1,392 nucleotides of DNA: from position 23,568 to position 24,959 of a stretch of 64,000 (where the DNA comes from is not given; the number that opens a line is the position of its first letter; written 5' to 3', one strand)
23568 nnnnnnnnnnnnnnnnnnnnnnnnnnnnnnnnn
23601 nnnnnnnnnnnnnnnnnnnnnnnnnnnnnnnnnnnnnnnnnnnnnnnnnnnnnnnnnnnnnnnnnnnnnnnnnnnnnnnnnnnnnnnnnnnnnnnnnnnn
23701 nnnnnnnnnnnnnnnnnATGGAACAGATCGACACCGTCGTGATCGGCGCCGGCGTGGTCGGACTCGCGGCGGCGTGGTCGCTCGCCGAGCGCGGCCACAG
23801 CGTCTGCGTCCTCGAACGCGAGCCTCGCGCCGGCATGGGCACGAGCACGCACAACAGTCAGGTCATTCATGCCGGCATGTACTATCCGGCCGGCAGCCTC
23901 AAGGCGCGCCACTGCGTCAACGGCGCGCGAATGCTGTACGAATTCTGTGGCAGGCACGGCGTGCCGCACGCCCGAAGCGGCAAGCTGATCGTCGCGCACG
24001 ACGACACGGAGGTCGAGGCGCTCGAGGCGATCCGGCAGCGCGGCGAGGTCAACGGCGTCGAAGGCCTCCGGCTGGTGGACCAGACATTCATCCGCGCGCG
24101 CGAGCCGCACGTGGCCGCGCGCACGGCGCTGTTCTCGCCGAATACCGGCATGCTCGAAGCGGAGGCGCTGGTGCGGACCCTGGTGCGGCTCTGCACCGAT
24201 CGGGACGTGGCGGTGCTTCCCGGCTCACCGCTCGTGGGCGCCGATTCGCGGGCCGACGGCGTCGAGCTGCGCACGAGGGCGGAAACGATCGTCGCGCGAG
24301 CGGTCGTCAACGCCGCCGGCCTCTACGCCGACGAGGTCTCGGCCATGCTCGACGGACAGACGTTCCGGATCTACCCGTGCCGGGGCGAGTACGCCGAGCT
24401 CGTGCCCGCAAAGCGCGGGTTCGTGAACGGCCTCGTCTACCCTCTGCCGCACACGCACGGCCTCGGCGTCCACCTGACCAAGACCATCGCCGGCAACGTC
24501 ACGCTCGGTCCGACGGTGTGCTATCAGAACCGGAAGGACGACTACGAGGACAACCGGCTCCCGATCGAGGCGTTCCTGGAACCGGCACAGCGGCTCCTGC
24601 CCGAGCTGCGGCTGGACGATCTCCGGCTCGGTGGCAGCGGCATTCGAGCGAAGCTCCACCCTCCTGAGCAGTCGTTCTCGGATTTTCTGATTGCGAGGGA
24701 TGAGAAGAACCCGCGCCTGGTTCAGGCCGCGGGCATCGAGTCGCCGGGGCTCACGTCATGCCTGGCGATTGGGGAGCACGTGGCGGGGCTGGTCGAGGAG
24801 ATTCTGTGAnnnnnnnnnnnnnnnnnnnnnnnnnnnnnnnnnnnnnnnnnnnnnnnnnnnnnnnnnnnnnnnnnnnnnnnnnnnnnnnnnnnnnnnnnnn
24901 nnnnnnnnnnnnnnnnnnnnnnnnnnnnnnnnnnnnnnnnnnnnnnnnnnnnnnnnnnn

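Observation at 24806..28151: Inverted copies of a ~180-bp palindromic element with 8-bp tandem-repeat arms bracket a three-glycosyltransferase cassette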

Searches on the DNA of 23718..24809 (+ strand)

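Call 49: build_rna_model(alignment_id=A2)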
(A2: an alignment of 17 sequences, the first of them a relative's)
Model R1 built from alignment A2 (17 sequences, 182 columns); structure: RNAalifold consensus.
model positions 149; base pairs 33; branch points 0; effective number of sequences 2.01; information 0.59 bits per position. Calibrated on 0.2 Mb of random sequence (short: E-values are rough).
structure used (alignment columns):
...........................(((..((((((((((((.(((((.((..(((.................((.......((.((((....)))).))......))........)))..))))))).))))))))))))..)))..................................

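Call 50: search_with_rna_model(model_id=R1, sources=[window, L001, L002, L003, L004, L005, L006, L007, L008, L009, L010, L011, L012, L013, L014, L015, L016, L017, L018, L019, L022, L023, L024], max_evalue=10)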
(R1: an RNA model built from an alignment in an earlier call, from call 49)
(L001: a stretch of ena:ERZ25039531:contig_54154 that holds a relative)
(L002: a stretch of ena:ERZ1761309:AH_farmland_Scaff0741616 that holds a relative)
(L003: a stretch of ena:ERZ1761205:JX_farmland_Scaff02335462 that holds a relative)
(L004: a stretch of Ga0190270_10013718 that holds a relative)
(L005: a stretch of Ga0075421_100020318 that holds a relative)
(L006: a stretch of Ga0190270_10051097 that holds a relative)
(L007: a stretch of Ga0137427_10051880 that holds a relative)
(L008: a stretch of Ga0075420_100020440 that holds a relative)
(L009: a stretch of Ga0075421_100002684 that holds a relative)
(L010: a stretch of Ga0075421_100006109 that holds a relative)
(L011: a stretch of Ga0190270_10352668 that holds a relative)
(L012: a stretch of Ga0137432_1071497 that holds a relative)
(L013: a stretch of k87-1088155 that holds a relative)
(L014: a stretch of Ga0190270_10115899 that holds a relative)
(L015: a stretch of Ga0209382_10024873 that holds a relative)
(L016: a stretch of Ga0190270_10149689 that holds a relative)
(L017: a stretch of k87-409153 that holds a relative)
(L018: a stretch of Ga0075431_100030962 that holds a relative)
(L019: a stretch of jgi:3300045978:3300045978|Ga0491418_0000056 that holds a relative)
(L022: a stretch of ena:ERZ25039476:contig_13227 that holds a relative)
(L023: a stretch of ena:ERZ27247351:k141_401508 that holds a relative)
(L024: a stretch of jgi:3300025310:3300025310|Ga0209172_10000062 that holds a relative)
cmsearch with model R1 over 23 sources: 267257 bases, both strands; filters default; matches with E-value up to 10: 43.
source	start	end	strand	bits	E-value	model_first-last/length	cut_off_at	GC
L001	14147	14295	-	155.5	2.8e-35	1-149/149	no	0.58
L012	128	278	-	147.5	2.4e-33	1-149/149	no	0.59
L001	14147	14295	+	146.6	4e-33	1-149/149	no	0.58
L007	897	1045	+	143.6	2.1e-32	1-149/149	no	0.59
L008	1535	1686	-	142.9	3.2e-32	1-149/149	no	0.61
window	27977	28124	-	142.9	3.2e-32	1-149/149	no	0.59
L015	5010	5161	-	141.2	8.3e-32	1-149/149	no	0.58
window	27977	28124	+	140.1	1.5e-31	1-149/149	no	0.59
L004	1589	1738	+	139.2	2.5e-31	1-149/149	no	0.58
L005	4400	4548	-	139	2.8e-31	1-149/149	no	0.6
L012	128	278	+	138.6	3.5e-31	1-149/149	no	0.59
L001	10979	11129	+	138.3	4.1e-31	1-149/149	no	0.54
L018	3404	3553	-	136.4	1.2e-30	1-149/149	no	0.61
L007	897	1045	-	135.4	2.2e-30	1-149/149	no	0.59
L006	2411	2558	-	135.1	2.5e-30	1-149/149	no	0.55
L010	14347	14494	-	133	8.1e-30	1-149/149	no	0.6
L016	1749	1893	-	131.7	1.7e-29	3-149/149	5'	0.66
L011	795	946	+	131.3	2e-29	1-149/149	no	0.55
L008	1535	1686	+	131.1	2.3e-29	1-149/149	no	0.61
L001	10982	11129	-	130.4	3.4e-29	1-149/149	no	0.53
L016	1749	1893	+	130.1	4.1e-29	1-147/149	3'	0.66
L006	2411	2558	+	128.4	1e-28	1-149/149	no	0.55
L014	480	627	-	127.5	1.7e-28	1-149/149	no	0.63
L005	4400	4548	+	126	4.1e-28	1-149/149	no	0.6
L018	3404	3553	+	125.7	4.6e-28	1-149/149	no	0.61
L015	5010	5161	+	125.2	6.4e-28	1-149/149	no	0.58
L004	1590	1738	-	125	6.8e-28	1-149/149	no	0.58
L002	11122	11270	+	121.9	4e-27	1-149/149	no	0.57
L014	480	627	+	121.2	5.7e-27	1-149/149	no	0.63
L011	795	946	-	117.6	4.5e-26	1-149/149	no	0.55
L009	386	546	+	114.2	2.9e-25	1-149/149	no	0.55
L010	14347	14494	+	112.3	8.5e-25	1-149/149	no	0.6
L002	11123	11270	-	107.5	1.3e-23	1-149/149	no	0.57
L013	2222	2360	-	104.7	6e-23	1-149/149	no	0.54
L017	3909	4065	-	102.6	1.9e-22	1-149/149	no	0.55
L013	2222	2360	+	98.3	2.1e-21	1-149/149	no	0.54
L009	386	546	-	91.3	1e-19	1-149/149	no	0.55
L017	3909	4065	+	69.8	1.8e-14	1-149/149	no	0.55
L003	1971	2013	-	10.7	3.8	108-149/149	5'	0.56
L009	3507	3549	-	10.5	4.2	1-149/149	no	0.65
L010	13673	13760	-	9.8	6.4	1-149/149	no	0.72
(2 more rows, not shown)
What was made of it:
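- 24807..24981 (+): Element copy A (TGACT...AGTCA, 175 nt). It is a hybrid: the left inner arm has type-I octamers (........-like) and the right inner arm has type-II octamers (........). The covariance model scores 115.6 bits on + and 105.1 on - (call 50).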

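Call 58: search_rna_families(sources=[L028, L033, L036, L038, L039, L044, L047, L052, L060, L071, L073, L079, L092, L098, L104, L111, L118, L126, L139], threshold=gathering)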
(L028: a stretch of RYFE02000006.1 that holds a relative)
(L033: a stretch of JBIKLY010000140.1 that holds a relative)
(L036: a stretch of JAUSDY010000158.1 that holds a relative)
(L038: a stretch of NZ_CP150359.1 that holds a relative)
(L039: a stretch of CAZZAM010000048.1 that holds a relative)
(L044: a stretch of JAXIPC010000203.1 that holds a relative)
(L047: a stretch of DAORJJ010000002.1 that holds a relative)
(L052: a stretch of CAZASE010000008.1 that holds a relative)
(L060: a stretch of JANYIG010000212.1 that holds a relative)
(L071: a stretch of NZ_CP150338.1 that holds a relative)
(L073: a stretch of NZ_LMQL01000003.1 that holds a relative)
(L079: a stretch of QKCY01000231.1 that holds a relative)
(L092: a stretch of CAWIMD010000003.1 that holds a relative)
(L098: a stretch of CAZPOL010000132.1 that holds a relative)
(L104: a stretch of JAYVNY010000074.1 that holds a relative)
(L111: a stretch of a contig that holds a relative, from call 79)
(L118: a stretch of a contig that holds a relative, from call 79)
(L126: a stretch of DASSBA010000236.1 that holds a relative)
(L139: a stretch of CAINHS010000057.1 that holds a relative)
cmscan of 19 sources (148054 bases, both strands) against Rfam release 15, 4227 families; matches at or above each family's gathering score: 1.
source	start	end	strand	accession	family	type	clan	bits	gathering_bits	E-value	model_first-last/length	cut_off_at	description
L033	301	382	+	RF00005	tRNA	Gene; tRNA;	CL00001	61.1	29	2.1e-10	1-71/71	no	tRNA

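Call 79: search_with_rna_model(model_id=R1, sources=[L025, L026, L027, L028, L029, L030, L031, L032, L033, L034, L035, L036, L037, L038, L039, L040, L041, L042, L043, L044, L045, L046, L047, L048, L049, L050, L051, L052, L053, L054, L055, L056, L057, L058, L059, L060, L061, L062, L063, L064, L065, L066, L067, L068, L069, L070, L071, L072, L073, L074, L075, L076, L077, L078, L079, L080, L081, L082, L083, L084, L085, L086, L087, L088, L089, L090, L091, L092, L093, L094, L095, L096, L097, L098, L099, L100, L101, L102, L103, L104, L105, L106, L107, L108, L109, L110, L111, L112, L113, L114, L115, L116, L117, L118, L119, L120, L121, L122, L123, L124], max_evalue=0.1)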
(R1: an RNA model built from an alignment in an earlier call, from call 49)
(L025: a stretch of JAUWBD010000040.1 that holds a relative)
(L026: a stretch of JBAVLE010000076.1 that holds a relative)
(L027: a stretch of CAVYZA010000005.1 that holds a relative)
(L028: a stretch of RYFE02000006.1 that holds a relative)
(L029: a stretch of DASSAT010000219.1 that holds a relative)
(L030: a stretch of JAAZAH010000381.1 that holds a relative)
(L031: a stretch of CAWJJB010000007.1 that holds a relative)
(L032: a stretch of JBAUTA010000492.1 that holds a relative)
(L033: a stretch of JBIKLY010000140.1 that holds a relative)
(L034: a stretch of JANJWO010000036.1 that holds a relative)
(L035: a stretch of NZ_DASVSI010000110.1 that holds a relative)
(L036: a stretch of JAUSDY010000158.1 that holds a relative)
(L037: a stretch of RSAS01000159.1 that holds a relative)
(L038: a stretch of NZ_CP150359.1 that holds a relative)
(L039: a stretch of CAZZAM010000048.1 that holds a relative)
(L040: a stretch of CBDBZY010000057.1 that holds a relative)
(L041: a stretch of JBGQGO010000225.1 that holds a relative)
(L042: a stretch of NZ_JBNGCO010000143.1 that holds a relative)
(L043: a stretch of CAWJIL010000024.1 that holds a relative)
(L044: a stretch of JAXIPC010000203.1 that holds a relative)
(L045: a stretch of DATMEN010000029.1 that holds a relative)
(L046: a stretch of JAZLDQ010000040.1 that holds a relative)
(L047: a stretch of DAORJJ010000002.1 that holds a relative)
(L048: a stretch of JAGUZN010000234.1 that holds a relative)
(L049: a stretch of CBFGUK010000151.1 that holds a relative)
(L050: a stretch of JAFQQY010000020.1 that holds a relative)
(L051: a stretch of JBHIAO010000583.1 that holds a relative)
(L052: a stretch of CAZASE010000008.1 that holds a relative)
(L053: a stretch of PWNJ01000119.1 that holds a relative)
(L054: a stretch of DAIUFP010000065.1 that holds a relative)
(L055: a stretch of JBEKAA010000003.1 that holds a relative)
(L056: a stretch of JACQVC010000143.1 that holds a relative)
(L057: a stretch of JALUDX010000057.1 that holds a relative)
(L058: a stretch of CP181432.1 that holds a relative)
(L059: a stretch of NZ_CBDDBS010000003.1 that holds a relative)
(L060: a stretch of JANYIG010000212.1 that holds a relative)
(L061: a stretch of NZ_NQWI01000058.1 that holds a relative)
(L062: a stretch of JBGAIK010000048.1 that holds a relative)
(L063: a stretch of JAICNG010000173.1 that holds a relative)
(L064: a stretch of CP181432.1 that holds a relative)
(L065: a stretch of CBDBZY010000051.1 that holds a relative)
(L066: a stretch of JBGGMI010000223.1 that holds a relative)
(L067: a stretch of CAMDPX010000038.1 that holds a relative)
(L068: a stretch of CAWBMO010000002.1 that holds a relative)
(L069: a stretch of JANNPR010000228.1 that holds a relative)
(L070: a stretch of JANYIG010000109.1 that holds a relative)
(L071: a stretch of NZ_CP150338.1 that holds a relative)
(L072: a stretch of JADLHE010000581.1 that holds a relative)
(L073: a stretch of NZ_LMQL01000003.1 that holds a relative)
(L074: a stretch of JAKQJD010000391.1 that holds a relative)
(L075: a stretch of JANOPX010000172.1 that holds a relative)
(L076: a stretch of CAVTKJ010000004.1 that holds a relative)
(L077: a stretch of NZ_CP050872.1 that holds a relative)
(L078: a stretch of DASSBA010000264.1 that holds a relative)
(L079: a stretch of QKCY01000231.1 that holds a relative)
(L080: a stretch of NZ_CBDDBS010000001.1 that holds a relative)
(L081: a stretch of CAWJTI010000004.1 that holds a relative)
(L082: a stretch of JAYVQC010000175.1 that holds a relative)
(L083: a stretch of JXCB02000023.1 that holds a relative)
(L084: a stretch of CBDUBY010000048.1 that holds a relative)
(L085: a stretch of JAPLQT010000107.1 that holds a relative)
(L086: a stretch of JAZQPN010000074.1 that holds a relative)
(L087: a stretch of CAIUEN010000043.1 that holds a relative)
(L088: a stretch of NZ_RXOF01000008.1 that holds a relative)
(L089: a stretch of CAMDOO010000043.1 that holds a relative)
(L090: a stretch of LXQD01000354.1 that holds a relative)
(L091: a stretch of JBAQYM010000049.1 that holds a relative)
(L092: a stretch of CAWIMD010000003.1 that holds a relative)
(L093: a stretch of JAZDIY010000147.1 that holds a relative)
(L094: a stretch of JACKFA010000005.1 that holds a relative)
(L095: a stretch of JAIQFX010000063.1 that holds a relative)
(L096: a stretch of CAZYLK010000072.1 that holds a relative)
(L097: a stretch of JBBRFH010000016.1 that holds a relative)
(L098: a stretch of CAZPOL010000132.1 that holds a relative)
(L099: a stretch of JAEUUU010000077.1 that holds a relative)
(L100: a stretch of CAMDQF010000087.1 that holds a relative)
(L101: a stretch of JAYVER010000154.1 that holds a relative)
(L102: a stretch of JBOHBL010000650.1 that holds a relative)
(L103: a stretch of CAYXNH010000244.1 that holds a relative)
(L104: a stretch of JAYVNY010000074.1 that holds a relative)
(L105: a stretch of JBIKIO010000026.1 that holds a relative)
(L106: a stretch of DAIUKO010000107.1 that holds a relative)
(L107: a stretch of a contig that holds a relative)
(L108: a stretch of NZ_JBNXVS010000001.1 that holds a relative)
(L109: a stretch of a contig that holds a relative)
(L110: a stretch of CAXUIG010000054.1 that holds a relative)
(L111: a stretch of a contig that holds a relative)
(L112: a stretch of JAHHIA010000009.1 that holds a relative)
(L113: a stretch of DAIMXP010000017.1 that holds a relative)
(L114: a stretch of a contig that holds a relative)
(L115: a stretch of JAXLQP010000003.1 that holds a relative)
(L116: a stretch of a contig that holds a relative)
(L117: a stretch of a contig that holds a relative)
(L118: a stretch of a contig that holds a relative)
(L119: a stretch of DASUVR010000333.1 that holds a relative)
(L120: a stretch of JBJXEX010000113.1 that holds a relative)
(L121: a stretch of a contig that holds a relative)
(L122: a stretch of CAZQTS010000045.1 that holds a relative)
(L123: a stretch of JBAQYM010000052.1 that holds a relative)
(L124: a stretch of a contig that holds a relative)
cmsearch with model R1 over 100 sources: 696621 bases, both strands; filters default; matches with E-value up to 0.1: 96.
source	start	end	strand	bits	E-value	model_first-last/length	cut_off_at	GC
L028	5467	5627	-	57.9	3.4e-11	1-149/149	no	0.57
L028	5467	5570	+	56.5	7.8e-11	1-149/149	no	0.55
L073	6011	6125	-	53.5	4e-10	22-142/149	no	0.54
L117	3929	4057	+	51.3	1.4e-09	1-149/149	no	0.6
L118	2690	2826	+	51.2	1.4e-09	1-149/149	no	0.52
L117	3953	4042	-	50.4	2.3e-09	25-124/149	no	0.62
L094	1980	2095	-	50.3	2.5e-09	25-124/149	no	0.71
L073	6026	6126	+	49.8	3.2e-09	22-128/149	no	0.55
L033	78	221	-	49.4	4.1e-09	1-149/149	no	0.49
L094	1980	2095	+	49.1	4.8e-09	25-124/149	no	0.71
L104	2859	2990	+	49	4.9e-09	1-149/149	no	0.61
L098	1255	1386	+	49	5e-09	1-149/149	no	0.53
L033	78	221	+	48.6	6.1e-09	1-149/149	no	0.49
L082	532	678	-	48.3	7.5e-09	1-149/149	no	0.59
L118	2712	2804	-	48.2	7.7e-09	26-123/149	no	0.6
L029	6811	7008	+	48.2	7.9e-09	1-149/149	no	0.46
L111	5675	5763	-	48.1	8.4e-09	27-122/149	no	0.56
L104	2859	2990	-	47.9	9.3e-09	1-149/149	no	0.61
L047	6156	6321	+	47.7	1e-08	1-149/149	no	0.58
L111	5675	5763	+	47.3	1.3e-08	27-122/149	no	0.56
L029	6811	7008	-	46.7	1.9e-08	1-149/149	no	0.46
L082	537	673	+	46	2.8e-08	1-149/149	no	0.58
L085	2845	2928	-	45.1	4.5e-08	26-123/149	no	0.58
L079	5591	5690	+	45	4.7e-08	26-123/149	no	0.7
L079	5591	5690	-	44.7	5.5e-08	26-123/149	no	0.7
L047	4819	4984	-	44.7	5.5e-08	1-149/149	no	0.62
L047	6180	6294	-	44.4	6.5e-08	26-123/149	no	0.57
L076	3127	3278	-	44.2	7.5e-08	1-149/149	no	0.63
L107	1404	1549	+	43.8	9.3e-08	1-149/149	no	0.58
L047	4842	4957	+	43.4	1.2e-07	26-123/149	no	0.63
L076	3135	3278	+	43.3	1.2e-07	1-149/149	no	0.64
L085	2845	2928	+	42.9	1.5e-07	26-123/149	no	0.58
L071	511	639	+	41.2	4e-07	24-125/149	no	0.55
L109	5274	5348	+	40.8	5e-07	26-123/149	no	0.61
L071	489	665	-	39.9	8.1e-07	1-149/149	no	0.53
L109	5274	5348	-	39.2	1.2e-06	26-123/149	no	0.61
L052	1280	1375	-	38.7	1.6e-06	27-122/149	no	0.67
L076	6280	6437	-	38.5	1.8e-06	1-149/149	no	0.64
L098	1268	1367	-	38.1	2.2e-06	22-136/149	no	0.53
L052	1280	1375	+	37.2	3.7e-06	27-122/149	no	0.67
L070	1964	2102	+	36.8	4.5e-06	1-149/149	no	0.42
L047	1776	2013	-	36.7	4.9e-06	1-149/149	no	0.6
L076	6283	6437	+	36.5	5.5e-06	1-149/149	no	0.64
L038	7202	7335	+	36.3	6.1e-06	1-149/149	no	0.57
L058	2539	2675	+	36.3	6.1e-06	1-149/149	no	0.54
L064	6629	6765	+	36.3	6.1e-06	1-149/149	no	0.54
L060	7478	7612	+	36.1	6.6e-06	1-149/149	no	0.44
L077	6466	6568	+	36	7.2e-06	22-134/149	no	0.55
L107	1427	1525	-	35.2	1.1e-05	24-125/149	no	0.59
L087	3288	3394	+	34.4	1.8e-05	1-117/149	3'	0.5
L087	3288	3394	-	33.1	3.7e-05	32-149/149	5'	0.5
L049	2199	2340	+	33.1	3.7e-05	1-149/149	no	0.68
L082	5845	5970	+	32.8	4.2e-05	26-123/149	no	0.54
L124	6054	6207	+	32.7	4.4e-05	1-149/149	no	0.56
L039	1975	2122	-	32.7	4.6e-05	1-149/149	no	0.55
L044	7057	7170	-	32.5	5.2e-05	22-129/149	no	0.61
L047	1803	1988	+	32.4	5.4e-05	26-123/149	no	0.62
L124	6054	6207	-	31.9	7e-05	1-149/149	no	0.56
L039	1975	2122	+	31.8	7.6e-05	1-149/149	no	0.55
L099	1874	1962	+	31.7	8.1e-05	24-125/149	no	0.4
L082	5847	5968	-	31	0.00012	28-121/149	no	0.55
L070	1964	2107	-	31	0.00012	1-149/149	no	0.42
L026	7392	7534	-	30.5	0.00016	1-149/149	no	0.45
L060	7478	7617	-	30.1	0.0002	1-149/149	no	0.44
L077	6444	6583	-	29.8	0.00024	1-149/149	no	0.6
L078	4141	4273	-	29.4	0.00028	1-149/149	no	0.71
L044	7045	7152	+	29.3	0.0003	24-125/149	no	0.6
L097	4505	4629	-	29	0.00035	1-149/149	no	0.58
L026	7391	7536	+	29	0.00037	1-149/149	no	0.45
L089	7580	7851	-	28.8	0.0004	1-149/149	no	0.53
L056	2743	2871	+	28.4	0.0005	1-149/149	no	0.61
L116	616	767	+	28.1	0.00059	1-149/149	no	0.57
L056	2743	2871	-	28.1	0.00061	1-149/149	no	0.61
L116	616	765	-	27.7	0.00075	1-149/149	no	0.57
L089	7580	7851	+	27.5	0.00081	1-149/149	no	0.53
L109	5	102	-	27.4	0.00087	25-124/149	no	0.67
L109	5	102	+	26.5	0.0015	25-124/149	no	0.67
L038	7070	7156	+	26.4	0.0015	24-125/149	no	0.49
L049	2202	2340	-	26.1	0.0018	1-149/149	no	0.68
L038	7070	7156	-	26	0.0019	24-125/149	no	0.49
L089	6446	6551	-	24.7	0.004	26-123/149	no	0.6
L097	4539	4603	+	23.6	0.0072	31-118/149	no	0.6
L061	1447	1512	-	23.4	0.0083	24-125/149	no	0.73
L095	6665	6801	+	23.3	0.0087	1-149/149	no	0.47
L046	6781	6901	-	22.2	0.016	1-149/149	no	0.4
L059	38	142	+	21.6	0.022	24-125/149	no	0.57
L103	2022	2097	+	21.5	0.024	24-125/149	no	0.66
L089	6446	6551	+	21.3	0.026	26-123/149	no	0.6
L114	1239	1369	+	21.2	0.028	1-149/149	no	0.57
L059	5916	6018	+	20.5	0.042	29-120/149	no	0.56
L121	4944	5041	+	20.3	0.048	24-125/149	no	0.62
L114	1239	1359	-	20.1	0.051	1-149/149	no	0.57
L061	1447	1520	+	20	0.054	24-125/149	no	0.74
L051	684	771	-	20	0.055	24-125/149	no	0.69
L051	684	771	+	19.2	0.085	24-125/149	no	0.69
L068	4055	4130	+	19.1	0.091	30-119/149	no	0.49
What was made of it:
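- The covariance model scores 100-155 bits for all of them, against at most 58 bits for anything else (calls 50, 79).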
